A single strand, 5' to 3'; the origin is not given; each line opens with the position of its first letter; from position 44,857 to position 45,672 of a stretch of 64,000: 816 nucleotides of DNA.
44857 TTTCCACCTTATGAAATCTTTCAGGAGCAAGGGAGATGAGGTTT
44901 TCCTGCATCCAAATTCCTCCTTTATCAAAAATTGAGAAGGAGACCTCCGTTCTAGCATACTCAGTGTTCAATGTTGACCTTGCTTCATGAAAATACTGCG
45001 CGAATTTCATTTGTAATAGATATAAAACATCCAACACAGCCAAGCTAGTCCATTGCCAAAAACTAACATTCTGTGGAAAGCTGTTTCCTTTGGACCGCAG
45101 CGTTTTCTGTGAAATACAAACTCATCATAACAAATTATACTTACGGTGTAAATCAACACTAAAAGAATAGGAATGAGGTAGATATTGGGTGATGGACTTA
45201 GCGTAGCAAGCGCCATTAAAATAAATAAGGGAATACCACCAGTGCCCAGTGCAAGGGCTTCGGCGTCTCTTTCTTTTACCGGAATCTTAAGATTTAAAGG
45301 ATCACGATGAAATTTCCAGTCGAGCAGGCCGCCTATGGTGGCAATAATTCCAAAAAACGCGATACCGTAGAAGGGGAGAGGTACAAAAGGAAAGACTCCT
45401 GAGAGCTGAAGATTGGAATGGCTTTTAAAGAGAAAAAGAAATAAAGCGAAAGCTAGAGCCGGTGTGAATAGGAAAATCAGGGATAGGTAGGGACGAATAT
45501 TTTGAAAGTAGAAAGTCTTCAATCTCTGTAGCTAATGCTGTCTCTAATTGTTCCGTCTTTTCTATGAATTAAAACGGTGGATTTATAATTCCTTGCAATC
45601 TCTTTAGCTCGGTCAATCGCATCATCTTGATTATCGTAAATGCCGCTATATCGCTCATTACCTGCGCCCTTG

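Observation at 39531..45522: Translationally coupled seven-gene operon of unknown function (membrane proteins, metallophosphoesterase, secreted protein, C11 peptidase, SDR)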

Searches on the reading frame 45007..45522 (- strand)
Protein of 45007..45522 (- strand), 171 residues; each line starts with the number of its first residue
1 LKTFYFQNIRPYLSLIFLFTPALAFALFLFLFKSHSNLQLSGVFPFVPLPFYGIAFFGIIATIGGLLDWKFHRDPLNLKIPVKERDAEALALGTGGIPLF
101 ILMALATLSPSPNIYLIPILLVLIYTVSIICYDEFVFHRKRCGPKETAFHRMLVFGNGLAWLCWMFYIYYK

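Call 3: search_protein_families(library=pfam, proteins=[window:45007-45522:-], max_evalue=0.1)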
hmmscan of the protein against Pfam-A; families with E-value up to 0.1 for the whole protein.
window:45007-45522:- (171 aa): 0 families

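Call 4: search_protein_families(library=ncbifam, proteins=[window:45007-45522:-], max_evalue=0.1)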
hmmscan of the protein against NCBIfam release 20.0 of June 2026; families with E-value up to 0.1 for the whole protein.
window:45007-45522:- (171 aa): 0 families

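Call 6: search_protein_families(library=padloc, proteins=[window:45007-45522:-], max_evalue=0.01)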
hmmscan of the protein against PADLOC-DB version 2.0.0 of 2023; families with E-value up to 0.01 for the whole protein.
window:45007-45522:- (171 aa): 0 families

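Call 13: find_homologous_proteins(query=window:45007-45522:-)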
Query window:45007-45522:- (171 aa): 375 proteins with E <= 0.001 among 510 candidates; the best 120 are listed.
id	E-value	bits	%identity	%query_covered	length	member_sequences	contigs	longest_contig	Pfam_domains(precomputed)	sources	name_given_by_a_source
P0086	3.1e-103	362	99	95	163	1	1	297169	-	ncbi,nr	ncbi:hypothetical protein GYB22_01215 [bacterium]|nr:hypothetical protein [bacterium]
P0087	1.1e-68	249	69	95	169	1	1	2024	-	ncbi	-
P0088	2.3e-68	248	67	98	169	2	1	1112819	-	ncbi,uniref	ncbi:hypothetical protein [Ferruginibacter sp. SUN106]|uniref:hypothetical protein n=1 Tax=Ferrugini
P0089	8.4e-68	246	68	96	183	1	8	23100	-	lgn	-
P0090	4.5e-67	244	64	95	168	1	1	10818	-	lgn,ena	-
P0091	5.5e-67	243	65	96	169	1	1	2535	-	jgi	jgi:hypothetical protein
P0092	1.3e-66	242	66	96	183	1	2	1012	-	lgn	-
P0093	1.6e-66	242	68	98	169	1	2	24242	-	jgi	jgi:hypothetical protein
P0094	6.8e-66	240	68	94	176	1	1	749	-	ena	-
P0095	1.6e-65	239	66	98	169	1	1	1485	-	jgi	jgi:hypothetical protein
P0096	2.9e-65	238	66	94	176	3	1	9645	-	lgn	-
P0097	3.0e-65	238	67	95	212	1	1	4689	-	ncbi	ncbi:MAG: hypothetical protein ACK4TA_24565 [Saprospiraceae bacterium]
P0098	3.4e-65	238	63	96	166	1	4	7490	-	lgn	-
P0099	3.9e-65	237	64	96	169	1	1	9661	-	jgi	jgi:hypothetical protein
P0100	6.2e-65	237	65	94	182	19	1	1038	-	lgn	-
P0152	1.3e-62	229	62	94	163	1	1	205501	-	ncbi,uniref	ncbi:hypothetical protein GCM10022393_25000 [Aquimarina addita]|uniref:DUF3429 domain-containing pro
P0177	2.0e-61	225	62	95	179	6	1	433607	-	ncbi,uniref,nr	ncbi:hypothetical protein [Hymenobacter gummosus]|uniref:hypothetical protein n=1 Tax=Hymenobacter g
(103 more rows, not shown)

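Call 19: search_solved_structures(query=A3, max_evalue=10)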
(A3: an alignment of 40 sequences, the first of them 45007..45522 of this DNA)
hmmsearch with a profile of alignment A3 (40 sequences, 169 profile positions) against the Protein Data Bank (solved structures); distinct sequences matched with E-value up to 10: 0.

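Call 25: predict_structure(alignment_id=A3)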
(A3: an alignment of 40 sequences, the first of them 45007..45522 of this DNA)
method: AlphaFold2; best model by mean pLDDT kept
length: 171 residues; sequences in the alignment: 40
mean_pLDDT: 89.6   pTM: 0.83
mean pLDDT of the five models: 89.6, 89.3, 88.7, 87.7, 87.1
residues with pLDDT >= 90: 114; 70-90: 44; 50-70: 12; < 50: 1
segments of 3 or more residues with pLDDT < 50: none
pLDDT, mean of each block of 10 residues (from residue 1): 65 86 95 96 94 97 94 70 77 87 98 98 94 89 92 96 97 66
secondary structure, 60 per line:
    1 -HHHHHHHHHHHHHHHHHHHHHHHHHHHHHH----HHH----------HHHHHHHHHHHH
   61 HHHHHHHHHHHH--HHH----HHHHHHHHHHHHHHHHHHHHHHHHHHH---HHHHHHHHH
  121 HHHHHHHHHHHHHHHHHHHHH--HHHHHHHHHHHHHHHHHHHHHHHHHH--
elements in order: H2-31 H49-72 H82-108 H112-141 H144-169

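Call 32: search_protein_families(library=pfam, alignment_id=A3, max_evalue=1)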
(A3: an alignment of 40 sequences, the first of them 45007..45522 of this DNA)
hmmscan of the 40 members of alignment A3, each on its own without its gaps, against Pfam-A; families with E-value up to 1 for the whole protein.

A. member 1, window:45007-45522:- (171 aa): 1 family
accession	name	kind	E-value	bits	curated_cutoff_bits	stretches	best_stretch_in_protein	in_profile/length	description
PF07884.19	VKOR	-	0.22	12.1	27.5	1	41-131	51-119/134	Vitamin K epoxide reductase family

B. families by the number of members that match (of 40 scanned): 37 families (the first 25 are shown)
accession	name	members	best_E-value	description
PF13789.11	DUF4181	6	0.019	Domain of unknown function (DUF4181)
PF16080.10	Phage_holin_2_3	3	0.031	Bacteriophage holin family HP1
PF11118.13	DUF2627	3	0.044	Protein of unknown function (DUF2627)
PF16594.10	ATP-synt_Z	3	0.048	Putative AtpZ or ATP-synthase-associated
PF06570.16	DUF1129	3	0.059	Protein of unknown function (DUF1129)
PF24343.1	OB_DEPS-1_1st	3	0.086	P-granule-associated protein DEPS-1, first OB-fold domain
PF14654.11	Epiglycanin_C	2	0.012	Mucin, cleavage site, TM and cytoplasmic tail region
PF03208.24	PRA1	2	0.013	PRA1 family protein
PF05552.17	MS_channel_1st_1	2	0.035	Mechanosensitive ion channel, conserved TM helix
PF01769.21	MgtE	2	0.052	Divalent cation transporter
PF12666.12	PrgI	2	0.27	PrgI family protein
PF07690.21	MFS_1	1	0.0021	Major Facilitator Superfamily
PF03929.21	PepSY_TM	1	0.0094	PepSY-associated TM region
PF19451.5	DUF5989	1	0.01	Family of unknown function (DUF5989)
PF07916.16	TraG_N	1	0.028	TraG-like protein, N-terminal region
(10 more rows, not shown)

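Call 41: search_protein_representatives(alignment_id=A3)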
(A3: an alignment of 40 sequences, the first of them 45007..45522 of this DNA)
Query: 40 sequences, 169 profile positions. Proteins with E-value up to 0.001 (for the whole library): 71; up to 1e-10: 45; up to 1e-30: 18. The best 71 are listed.
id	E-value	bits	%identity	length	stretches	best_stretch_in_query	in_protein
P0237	5.3e-47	176.1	-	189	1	11-168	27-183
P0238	7.5e-42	159.3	-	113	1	7-122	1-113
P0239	3.1e-41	157.3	-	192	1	11-168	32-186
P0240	3.3e-40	153.9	-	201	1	8-168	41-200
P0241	6.1e-39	149.8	-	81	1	88-167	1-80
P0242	6.2e-38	146.6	-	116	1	58-168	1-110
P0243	2.2e-37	144.8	-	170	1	5-168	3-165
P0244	2.4e-36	141.4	-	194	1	9-168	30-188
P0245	2.4e-36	141.4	-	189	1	13-168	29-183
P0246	1.2e-33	132.7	-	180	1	13-167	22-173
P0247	1.6e-33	132.2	-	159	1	10-168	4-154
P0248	1.9e-33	131.9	-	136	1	37-168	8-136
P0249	2.8e-33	131.4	-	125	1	67-168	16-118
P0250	1.0e-32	129.6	-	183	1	5-167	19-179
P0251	2.2e-32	128.5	-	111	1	62-168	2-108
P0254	4.1e-31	124.4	-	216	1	45-165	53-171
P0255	1.3e-30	122.7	-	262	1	14-138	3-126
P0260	1.7e-25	106.1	-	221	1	10-168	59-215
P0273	3.5e-16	75.8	-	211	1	90-151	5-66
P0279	1.3e-13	67.4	-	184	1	6-71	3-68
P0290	1.6e-07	47.6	-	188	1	13-116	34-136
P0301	2.1e-05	40.7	-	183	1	54-113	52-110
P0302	3.3e-05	40.1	-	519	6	16-67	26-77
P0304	3.6e-05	39.9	-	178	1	9-165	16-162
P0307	5.1e-04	36.2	-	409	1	133-166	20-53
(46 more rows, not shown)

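Call 42: search_protein_families(library=pfam, proteins=[P0302, P0307, P0255, P0304, P0301, P0290, P0273, P0254, P0260, P0279], max_evalue=0.01)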
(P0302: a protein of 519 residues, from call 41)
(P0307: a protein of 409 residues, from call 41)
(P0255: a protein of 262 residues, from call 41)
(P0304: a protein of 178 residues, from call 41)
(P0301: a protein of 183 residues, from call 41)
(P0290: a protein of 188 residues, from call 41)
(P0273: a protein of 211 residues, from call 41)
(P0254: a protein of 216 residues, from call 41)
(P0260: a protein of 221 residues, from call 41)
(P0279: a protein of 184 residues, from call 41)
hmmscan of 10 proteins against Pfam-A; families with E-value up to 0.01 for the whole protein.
P0302 (519 aa): 4 families
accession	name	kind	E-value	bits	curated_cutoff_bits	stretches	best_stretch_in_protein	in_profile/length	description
PF04475.18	DUF555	-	2.3e-08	34.6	25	0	44-70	47-73/110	Protein of unknown function (DUF555)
PF19358.4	DUF5935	-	3.3e-05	24.3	23.6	0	58-102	42-86/193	Family of unknown function (DUF5935)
PF14475.11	Mso1_Sec1_bdg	-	0.0013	18.7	29.1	0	35-47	25-37/40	Sec1-binding region of Mso1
PF23903.1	Phage_zn_bind_2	-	0.0024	18.2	27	0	38-56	27-44/44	Phage zinc binding domain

P0307 (409 aa): 1 family
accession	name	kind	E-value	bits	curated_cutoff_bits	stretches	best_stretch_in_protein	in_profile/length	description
PF14224.11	DUF4331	-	4.8e-17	62.8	27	2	349-399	360-421/421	Domain of unknown function (DUF4331)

P0255 (262 aa): 0 families

P0304 (178 aa): 0 families

P0301 (183 aa): 1 family
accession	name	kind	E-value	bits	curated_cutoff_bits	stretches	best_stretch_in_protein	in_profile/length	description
PF00873.25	ACR_tran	-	6e-12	44.6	28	1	1-62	14-75/1021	AcrB/AcrD/AcrF family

P0290 (188 aa): 0 families

P0273 (211 aa): 0 families

P0254 (216 aa): 0 families

P0260 (221 aa): 0 families

P0279 (184 aa): 0 families

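Call 44: find_encoding_contigs(protein=P0088, flank=7000, max_places=1)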
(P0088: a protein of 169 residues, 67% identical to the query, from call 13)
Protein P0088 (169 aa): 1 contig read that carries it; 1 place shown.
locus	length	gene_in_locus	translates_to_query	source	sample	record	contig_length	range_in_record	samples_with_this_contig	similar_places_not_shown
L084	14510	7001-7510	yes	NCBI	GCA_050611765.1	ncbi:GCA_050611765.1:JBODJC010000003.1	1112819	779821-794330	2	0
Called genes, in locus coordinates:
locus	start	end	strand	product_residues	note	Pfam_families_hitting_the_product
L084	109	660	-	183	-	PF07659:DUF1599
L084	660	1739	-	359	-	PF00254:FKBP_C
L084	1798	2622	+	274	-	PF00809:Pterin_bind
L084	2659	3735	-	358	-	PF00254:FKBP_C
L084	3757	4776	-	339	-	PF01368:DHH, PF02272:DHHA1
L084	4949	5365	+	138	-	PF00334:NDK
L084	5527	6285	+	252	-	PF11695:DUF3291 (weak)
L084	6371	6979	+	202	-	PF07920:DUF1684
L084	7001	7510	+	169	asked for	-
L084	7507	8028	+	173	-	-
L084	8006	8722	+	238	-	PF00149:Metallophos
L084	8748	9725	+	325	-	-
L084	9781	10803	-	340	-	PF12895:ANAPC3 (faint), PF13424:TPR_12 (faint), PF00515:TPR_1 (faint), PF07719:TPR_2 (faint), PF13174:TPR_6 (faint), PF13371:TPR_9 (faint), PF13414:TPR_11 (faint), PF13181:TPR_8 (weak), +5 more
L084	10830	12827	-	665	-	PF02922:CBM_48, PF00128:Alpha-amylase, PF02806:Alpha-amylase_C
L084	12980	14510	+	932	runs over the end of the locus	PF13620:CarboxypepD_reg, PF13715:CarbopepD_reg_2 (weak), PF22904:NOMO1-like_2nd (weak), PF14905:OMP_b-brl_3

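Call 45: find_encoding_contigs(protein=P0177, flank=7000, max_places=1)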
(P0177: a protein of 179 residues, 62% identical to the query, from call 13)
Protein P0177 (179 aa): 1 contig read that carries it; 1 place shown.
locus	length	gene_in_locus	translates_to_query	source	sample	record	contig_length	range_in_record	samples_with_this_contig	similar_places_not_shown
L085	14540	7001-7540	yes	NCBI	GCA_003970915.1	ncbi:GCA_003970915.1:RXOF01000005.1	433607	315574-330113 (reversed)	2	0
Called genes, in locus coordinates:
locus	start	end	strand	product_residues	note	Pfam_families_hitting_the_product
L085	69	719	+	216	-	-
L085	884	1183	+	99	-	PF13601:HTH_34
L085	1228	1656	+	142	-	-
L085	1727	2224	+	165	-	-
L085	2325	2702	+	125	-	-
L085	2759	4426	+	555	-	PF13687:DUF4153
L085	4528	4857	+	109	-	-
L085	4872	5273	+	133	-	-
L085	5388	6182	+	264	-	-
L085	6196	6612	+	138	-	-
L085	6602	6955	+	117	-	-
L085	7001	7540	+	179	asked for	-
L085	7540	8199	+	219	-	-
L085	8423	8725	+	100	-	-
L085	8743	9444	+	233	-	PF00149:Metallophos, PF12850:Metallophos_2 (weak)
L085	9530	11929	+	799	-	PF00912:Transgly, PF28500:PBP_middle, PF00905:Transpeptidase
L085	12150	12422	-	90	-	-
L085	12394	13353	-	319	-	-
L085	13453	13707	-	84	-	PF00014:Kunitz_BPTI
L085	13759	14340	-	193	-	-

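Call 46: find_encoding_contigs(protein=P0152, flank=7000, max_places=1)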
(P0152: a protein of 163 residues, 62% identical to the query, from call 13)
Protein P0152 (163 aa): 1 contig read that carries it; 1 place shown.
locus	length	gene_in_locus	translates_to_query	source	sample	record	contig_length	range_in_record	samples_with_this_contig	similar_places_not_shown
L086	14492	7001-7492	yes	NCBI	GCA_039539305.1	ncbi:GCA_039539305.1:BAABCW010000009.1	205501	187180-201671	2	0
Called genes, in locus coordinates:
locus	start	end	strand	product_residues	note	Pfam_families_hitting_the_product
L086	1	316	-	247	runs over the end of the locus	-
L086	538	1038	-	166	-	-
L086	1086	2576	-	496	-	PF13401:AAA_22 (faint), PF00004:AAA, PF17866:AAA_lid_6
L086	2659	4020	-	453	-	PF02771:Acyl-CoA_dh_N, PF02770:Acyl-CoA_dh_M, PF00441:Acyl-CoA_dh_1, PF22924:ACOX_C_alpha1, PF08028:Acyl-CoA_dh_2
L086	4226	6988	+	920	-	PF00580:UvrD-helicase, PF01443:Viral_helicase1 (faint), PF02562:PhoH (faint), PF13086:AAA_11, PF13245:AAA_19, PF13604:AAA_30 (weak), PF13086:AAA_11, PF13087:AAA_12, +1 more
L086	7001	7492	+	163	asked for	-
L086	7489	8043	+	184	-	-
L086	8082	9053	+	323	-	-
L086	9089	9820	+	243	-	-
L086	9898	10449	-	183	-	PF16473:Rv2179c-like (faint), PF00929:RNase_T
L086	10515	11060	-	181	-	-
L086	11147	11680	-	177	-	PF14559:TPR_19 (faint), PF13424:TPR_12 (faint)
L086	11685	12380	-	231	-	PF00472:RF-1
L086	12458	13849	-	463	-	PF01139:RtcB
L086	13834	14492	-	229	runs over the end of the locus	-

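Call 58: search_protein_families(library=ncbifam, proteins=[L086:9089-9820:+, L085:8423-8725:+], max_evalue=0.01)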
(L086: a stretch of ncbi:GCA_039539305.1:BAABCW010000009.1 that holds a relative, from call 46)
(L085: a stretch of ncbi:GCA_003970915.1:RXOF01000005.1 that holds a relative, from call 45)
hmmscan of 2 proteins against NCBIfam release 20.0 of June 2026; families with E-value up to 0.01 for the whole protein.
L086:9089-9820:+ (243 aa): 0 families

L085:8423-8725:+ (100 aa): 0 families

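Call 59: search_protein_families(library=pfam, proteins=[L086:9089-9820:+, L085:8423-8725:+], max_evalue=0.05)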
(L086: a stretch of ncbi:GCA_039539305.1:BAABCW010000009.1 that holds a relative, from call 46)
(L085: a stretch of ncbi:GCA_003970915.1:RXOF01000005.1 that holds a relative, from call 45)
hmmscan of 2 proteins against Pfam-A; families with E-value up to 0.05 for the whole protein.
L086:9089-9820:+ (243 aa): 0 families

L085:8423-8725:+ (100 aa): 0 families

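Call 64: find_related_loci(query=A5, collection=metagenome_contigs, flank=6000)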
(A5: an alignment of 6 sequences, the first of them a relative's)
Query A5 (189 aa) in metagenome_contigs; peptide patterns used: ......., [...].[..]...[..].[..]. (x = any residue, [..] = any of these).
447 stretches matched a pattern; 128 encode a relative of the query (tblastn E <= 1e-3); the best 80 are kept; 80 distinct loci.
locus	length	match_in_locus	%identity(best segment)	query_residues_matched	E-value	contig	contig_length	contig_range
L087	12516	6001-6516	63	13-184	1e-68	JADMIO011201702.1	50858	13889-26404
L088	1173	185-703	61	12-184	1e-70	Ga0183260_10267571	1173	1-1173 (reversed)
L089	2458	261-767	61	15-184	8e-65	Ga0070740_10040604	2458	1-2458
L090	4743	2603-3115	59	13-184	5e-62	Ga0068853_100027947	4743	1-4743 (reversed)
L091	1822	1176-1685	61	15-185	3e-63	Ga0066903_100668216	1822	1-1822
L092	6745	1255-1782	56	12-189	3e-60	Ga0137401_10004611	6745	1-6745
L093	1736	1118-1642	55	9-184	2e-61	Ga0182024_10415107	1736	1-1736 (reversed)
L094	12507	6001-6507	61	15-184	8e-59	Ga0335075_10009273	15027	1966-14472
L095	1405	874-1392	55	14-184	4e-60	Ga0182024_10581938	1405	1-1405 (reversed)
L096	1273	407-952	51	8-189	2e-59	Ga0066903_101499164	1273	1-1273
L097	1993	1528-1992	60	21-176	2e-56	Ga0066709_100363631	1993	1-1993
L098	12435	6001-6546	55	4-187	6e-55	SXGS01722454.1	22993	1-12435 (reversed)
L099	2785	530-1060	52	13-189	3e-54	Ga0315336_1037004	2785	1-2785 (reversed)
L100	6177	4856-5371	55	12-184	6e-53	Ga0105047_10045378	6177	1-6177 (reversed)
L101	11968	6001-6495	57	22-186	1e-52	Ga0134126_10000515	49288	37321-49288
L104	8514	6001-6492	49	23-184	2e-50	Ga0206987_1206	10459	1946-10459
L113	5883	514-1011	48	20-184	2e-48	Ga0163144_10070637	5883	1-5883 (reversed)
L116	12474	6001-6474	52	27-184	5e-46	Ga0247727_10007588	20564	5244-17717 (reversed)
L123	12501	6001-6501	44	16-183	1e-42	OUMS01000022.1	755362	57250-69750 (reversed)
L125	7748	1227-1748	45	12-184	2e-42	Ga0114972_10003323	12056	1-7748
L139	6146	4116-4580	42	28-183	6e-39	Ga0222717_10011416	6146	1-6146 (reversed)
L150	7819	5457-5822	53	62-182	6e-38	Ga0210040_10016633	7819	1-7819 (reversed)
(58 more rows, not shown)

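Call 81: search_protein_families(library=pfam, proteins=[L113:2287-3018:+, L098:7469-8269:+, L104:2776-3396:+, L093:3-1046:+, L123:7796-8152:+, L104:7772-8134:+, L099:2287-2655:+, L087:6527-7846:+, L125:1762-3054:+], max_evalue=0.01)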
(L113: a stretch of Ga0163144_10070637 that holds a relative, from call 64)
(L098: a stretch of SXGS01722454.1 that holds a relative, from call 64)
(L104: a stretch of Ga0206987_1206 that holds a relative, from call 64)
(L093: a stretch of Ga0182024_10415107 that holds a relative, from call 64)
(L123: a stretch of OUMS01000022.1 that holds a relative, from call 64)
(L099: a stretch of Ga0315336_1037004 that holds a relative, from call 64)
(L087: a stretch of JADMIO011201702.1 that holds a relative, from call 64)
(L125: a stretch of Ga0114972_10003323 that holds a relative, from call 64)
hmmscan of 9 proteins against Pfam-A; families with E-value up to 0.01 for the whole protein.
L113:2287-3018:+ (243 aa): 0 families

L098:7469-8269:+ (266 aa): 2 families
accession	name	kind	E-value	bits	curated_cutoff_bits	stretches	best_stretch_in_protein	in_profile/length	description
PF19974.5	TCAD9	-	0.00038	20.2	40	1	129-174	283-326/429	Ternary complex associated domain 9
PF01636.29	APH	-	0.0012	19.1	23.2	1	145-171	170-196/239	Phosphotransferase enzyme family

L104:2776-3396:+ (206 aa): 0 families

L093:3-1046:+ (347 aa): 1 family
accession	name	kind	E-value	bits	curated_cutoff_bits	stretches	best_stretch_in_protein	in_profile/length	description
PF02401.23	LYTB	-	1.7e-66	224.7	24.5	1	57-328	1-266/267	LytB protein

L123:7796-8152:+ (118 aa): 3 families
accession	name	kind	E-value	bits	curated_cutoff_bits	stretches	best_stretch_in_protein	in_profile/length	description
PF00892.27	EamA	-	3.5e-07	31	28.2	1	39-115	58-133/135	EamA-like transporter family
PF00893.25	Multi_Drug_Res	-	0.0018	19.2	23.7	1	52-108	36-93/93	Small Multidrug Resistance protein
PF03151.22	TPT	-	0.0045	16.8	30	1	77-114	252-289/291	Triose-phosphate Transporter family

L104:7772-8134:+ (120 aa): 1 family
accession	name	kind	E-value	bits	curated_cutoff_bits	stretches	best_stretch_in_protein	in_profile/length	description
PF00892.27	EamA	-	0.00054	20.7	28.2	1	50-118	65-133/135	EamA-like transporter family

L099:2287-2655:+ (122 aa): 1 family
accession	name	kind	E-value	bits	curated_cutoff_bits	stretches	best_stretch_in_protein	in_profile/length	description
PF00892.27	EamA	-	7.6e-05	23.5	28.2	1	54-120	68-134/135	EamA-like transporter family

L087:6527-7846:+ (439 aa): 2 families
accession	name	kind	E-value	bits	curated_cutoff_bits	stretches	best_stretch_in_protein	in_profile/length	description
PF00149.33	Metallophos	-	8.5e-10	39.8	21.5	1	206-351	5-189/191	Calcineurin-like phosphoesterase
PF12850.12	Metallophos_2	-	4.6e-06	27.2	27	1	205-375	4-141/154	Calcineurin-like phosphoesterase superfamily domain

L125:1762-3054:+ (430 aa): 2 families
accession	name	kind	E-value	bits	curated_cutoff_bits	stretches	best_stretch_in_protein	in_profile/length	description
PF00149.33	Metallophos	-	8e-12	46.4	21.5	1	222-374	2-172/191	Calcineurin-like phosphoesterase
PF12850.12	Metallophos_2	-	0.00019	21.9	27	1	223-291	3-59/154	Calcineurin-like phosphoesterase superfamily domain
